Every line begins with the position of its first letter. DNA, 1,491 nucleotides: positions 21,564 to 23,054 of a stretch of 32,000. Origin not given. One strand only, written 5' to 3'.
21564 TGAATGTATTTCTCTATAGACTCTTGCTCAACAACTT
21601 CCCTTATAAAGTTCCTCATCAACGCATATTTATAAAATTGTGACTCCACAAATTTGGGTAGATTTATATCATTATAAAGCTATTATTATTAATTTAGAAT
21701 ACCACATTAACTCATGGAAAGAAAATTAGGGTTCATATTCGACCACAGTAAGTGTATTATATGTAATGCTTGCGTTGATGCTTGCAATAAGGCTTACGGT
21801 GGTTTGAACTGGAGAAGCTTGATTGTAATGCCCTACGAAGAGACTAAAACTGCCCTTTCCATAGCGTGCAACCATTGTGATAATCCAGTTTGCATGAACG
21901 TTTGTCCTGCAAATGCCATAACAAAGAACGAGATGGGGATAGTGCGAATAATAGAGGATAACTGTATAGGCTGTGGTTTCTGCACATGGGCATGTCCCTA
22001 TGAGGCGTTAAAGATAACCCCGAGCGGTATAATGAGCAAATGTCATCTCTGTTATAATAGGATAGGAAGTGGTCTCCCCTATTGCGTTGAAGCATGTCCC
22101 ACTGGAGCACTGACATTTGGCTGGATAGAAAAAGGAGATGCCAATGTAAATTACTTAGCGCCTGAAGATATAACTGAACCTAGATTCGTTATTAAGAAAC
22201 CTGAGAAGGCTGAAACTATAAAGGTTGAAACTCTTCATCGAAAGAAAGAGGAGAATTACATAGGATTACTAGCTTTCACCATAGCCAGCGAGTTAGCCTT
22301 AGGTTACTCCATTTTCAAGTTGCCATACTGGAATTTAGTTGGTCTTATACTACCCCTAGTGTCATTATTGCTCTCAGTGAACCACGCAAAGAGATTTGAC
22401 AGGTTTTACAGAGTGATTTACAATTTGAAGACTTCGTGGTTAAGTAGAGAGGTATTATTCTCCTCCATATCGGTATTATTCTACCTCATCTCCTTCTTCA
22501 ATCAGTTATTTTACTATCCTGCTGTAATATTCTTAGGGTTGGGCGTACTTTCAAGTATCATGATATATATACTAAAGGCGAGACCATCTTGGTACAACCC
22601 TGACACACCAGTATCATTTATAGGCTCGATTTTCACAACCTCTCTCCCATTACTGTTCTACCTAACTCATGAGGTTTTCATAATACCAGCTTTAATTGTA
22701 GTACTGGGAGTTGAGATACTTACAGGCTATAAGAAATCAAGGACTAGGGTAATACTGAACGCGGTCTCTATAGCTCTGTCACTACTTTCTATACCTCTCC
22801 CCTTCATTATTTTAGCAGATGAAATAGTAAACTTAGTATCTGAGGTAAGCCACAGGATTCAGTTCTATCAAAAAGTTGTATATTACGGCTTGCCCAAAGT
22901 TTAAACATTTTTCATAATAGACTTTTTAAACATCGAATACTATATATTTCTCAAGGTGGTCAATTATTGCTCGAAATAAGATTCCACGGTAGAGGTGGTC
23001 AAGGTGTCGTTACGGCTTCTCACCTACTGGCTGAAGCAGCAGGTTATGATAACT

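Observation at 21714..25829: Orphan DmsB-DmsC fusion without any catalytic subunit, heading a four-subunit 2-oxoacid:ferredoxin oxidoreductase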

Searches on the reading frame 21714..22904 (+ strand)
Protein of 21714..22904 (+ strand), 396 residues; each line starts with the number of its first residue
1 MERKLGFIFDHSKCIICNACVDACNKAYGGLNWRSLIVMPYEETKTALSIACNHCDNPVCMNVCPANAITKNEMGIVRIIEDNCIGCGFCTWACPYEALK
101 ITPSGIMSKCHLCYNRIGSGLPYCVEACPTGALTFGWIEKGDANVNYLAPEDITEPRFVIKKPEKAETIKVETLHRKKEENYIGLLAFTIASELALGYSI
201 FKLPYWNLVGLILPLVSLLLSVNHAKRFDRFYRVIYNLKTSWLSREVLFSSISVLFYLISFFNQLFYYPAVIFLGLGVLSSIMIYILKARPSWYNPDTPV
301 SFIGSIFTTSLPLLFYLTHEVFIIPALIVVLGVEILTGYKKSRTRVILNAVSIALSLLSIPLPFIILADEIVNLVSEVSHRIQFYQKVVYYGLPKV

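Call 3: search_protein_families(library=pfam, proteins=[window:21714-22904:+], max_evalue=0.01)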
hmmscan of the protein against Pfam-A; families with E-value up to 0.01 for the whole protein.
window:21714-22904:+ (396 aa): 11 families
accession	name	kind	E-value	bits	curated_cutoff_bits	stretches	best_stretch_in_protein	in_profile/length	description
PF13247.11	Fer4_11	-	4.3e-19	69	26.2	1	49-136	7-98/100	4Fe-4S dicluster domain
PF00037.32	Fer4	-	2.2e-13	49.8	21.1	2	78-100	2-24/24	4Fe-4S binding domain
PF12838.12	Fer4_7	-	5.5e-12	46.4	27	3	52-98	2-52/52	4Fe-4S dicluster domain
PF12837.12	Fer4_6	-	6.5e-12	45.2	25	1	76-99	1-24/24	4Fe-4S binding domain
PF13187.11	Fer4_9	-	1.2e-10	41.7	27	1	51-98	1-51/52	4Fe-4S dicluster domain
PF13237.11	Fer4_10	-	1.3e-08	35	25.5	2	51-95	8-53/53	4Fe-4S dicluster domain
PF14697.11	Fer4_21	-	3.4e-08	34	35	2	78-133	2-57/59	4Fe-4S dicluster domain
PF25160.1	LdpA_Fe-S-bd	-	4.9e-08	33.1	27.6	1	54-100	4-44/49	LdpA Fe-S cluster-binding domain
PF12797.12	Fer4_2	-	7.8e-07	29.1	24.5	1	76-96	2-22/22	4Fe-4S binding domain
PF13484.11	Fer4_16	-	1.1e-05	26.6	30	0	52-72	2-20/66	4Fe-4S double cluster binding domain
PF12800.12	Fer4_4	-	0.00012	22.6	24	0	82-96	2-16/17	4Fe-4S binding domain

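Call 4: search_protein_families(library=ncbifam, proteins=[window:21714-22904:+], max_evalue=0.01)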
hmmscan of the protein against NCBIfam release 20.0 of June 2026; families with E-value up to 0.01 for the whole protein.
window:21714-22904:+ (396 aa): 72 families (the best 25 are shown)
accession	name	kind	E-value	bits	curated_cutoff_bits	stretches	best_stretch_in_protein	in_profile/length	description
TIGR02951.1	DMSO_dmsB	equivalog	6e-30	104.4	214.1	1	4-140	1-155/161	DMSO/selenate family reductase complex B subunit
TIGR03149.1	cyt_nit_nrfC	equivalog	9e-25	87.3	377.6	1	4-148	38-194/225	cytochrome c nitrite reductase Fe-S protein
NF045797.1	DsrO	equivalog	1.8e-24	86.5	200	1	3-147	42-211/235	sulfate reduction electron transfer complex DsrMKJOP subunit DsrO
NF008134.0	PRK10882.1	equivalog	4.1e-24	85.2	263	2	51-139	112-209/329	hydrogenase 2 operon protein HybA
NF011569.0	PRK14993.1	equivalog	1.1e-22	80.7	416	1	3-168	42-216/244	tetrathionate reductase subunit TtrB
NF038355.1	FDH3_beta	equivalog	5.8e-22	78.6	240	1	4-113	2-121/180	formate dehydrogenase FDH3 subunit beta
NF041715.1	arsenate_red_ArrB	equivalog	8.1e-21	74.6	450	2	4-100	2-105/233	arsenate respiratory reductase iron-sulfur subunit ArrB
NF045766.1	PhenlGlyoxDHPadI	equivalog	3.2e-20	72.3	700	1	8-136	8-136/443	NADH-dependent phenylglyoxylate dehydrogenase subunit beta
NF045715.1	sulf_resp_HmcB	equivalog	3.3e-19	69.1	420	1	49-137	104-197/307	sulfate respiration complex iron-sulfur protein HmcB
TIGR01582.1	FDH-beta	equivalog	1e-18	67.5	334.7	1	51-140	92-184/283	formate dehydrogenase subunit beta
TIGR03478.1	DMSO_red_II_bet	subfamily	3e-18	65.8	480.7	1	49-148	128-230/321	DMSO reductase family type II enzyme, iron-sulfur subunit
NF009451.0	PRK12809.1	equivalog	6.4e-18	64.4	1154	1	10-134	8-135/639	formate-dependent uric acid utilization protein YgfT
NF042979.1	EthbenzDh_ebdB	equivalog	2.8e-17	62.6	740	1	49-148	150-252/354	ethylbenzene dehydrogenase subunit beta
NF007382.0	PRK09898.1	equivalog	7.7e-17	61.5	213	1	51-134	122-199/208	ferredoxin-like protein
NF041782.1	mnquin_red_QrcC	equivalog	4.6e-14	52.7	400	1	42-98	54-115/239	menaquinone reductase iron-sulfur cluster-binding subunit QrcC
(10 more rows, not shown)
